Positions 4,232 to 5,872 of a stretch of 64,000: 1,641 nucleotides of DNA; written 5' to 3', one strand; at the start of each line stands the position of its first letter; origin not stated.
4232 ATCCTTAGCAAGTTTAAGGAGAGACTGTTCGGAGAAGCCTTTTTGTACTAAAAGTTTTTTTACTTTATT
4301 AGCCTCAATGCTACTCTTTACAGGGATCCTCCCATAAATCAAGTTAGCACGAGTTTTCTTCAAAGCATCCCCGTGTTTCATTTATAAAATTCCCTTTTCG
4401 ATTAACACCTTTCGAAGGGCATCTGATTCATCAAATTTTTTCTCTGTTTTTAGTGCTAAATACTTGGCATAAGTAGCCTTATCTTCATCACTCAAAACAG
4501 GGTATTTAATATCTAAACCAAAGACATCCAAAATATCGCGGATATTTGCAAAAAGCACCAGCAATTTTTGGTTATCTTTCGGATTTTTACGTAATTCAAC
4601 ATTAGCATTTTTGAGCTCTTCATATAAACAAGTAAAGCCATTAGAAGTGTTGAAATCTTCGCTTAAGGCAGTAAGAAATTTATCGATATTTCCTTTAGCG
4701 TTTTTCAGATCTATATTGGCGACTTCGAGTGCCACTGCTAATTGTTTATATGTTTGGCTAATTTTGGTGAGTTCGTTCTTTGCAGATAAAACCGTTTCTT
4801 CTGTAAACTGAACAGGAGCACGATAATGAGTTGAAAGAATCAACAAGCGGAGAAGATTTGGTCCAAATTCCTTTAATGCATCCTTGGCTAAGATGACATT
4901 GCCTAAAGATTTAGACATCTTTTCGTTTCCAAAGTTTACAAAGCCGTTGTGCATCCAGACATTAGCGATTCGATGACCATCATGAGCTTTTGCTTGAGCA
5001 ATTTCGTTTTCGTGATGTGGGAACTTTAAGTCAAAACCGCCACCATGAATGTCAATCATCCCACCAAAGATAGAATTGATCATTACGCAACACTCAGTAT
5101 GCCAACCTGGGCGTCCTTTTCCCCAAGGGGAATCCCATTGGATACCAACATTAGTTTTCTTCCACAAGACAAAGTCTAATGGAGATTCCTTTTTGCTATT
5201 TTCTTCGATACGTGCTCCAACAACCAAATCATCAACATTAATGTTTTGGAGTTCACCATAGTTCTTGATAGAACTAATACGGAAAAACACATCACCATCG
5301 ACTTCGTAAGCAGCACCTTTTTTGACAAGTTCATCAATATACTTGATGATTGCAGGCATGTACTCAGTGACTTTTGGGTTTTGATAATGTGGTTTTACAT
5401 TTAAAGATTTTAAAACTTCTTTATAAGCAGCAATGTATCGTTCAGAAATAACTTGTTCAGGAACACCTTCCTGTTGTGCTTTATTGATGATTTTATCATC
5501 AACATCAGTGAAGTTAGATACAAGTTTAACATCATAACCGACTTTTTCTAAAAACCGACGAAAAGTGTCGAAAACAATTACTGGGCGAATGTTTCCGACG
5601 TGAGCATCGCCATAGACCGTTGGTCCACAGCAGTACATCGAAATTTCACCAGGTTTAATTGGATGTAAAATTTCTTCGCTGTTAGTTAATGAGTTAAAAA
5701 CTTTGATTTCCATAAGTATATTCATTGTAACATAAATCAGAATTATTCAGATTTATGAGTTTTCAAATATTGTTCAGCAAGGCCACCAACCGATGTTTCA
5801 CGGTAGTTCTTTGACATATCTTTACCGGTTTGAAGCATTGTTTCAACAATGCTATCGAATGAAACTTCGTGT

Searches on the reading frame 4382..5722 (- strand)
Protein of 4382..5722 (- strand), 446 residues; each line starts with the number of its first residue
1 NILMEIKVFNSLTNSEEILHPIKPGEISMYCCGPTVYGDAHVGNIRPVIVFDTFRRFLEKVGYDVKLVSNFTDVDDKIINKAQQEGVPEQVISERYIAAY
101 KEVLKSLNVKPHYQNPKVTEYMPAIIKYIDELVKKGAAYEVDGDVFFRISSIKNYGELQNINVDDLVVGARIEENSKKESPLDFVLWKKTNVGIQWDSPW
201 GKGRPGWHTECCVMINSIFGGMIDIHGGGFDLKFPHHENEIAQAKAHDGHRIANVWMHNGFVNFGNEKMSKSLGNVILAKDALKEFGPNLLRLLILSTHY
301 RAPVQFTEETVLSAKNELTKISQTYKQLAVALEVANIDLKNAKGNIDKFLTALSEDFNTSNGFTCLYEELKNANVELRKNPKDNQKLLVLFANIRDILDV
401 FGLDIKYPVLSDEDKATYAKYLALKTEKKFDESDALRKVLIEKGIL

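Call 24: search_protein_families(library=pfam, proteins=[window:4382-5722:-], max_evalue=0.00001)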
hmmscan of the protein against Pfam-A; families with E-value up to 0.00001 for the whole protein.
window:4382-5722:- (446 aa): 5 families
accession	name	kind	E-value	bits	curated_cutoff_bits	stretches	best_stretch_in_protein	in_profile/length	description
PF01406.26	tRNA-synt_1e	-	1.2e-120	403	27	1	20-315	3-300/301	tRNA synthetases class I (C) catalytic domain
PF09334.17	tRNA-synt_1g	-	4.5e-15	55.7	20.1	2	36-148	10-123/391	tRNA synthetases class I (M)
PF01921.24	tRNA-synt_1f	-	4.4e-11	42.7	27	0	264-326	278-340/360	tRNA synthetases class I (K)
PF09190.17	DALR_2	-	3.2e-08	34.4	22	1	348-403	1-55/57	DALR domain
PF00133.28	tRNA-synt_1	-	4e-07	29.6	22.7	0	255-304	362-411/414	tRNA synthetases class I (I, L, M and V)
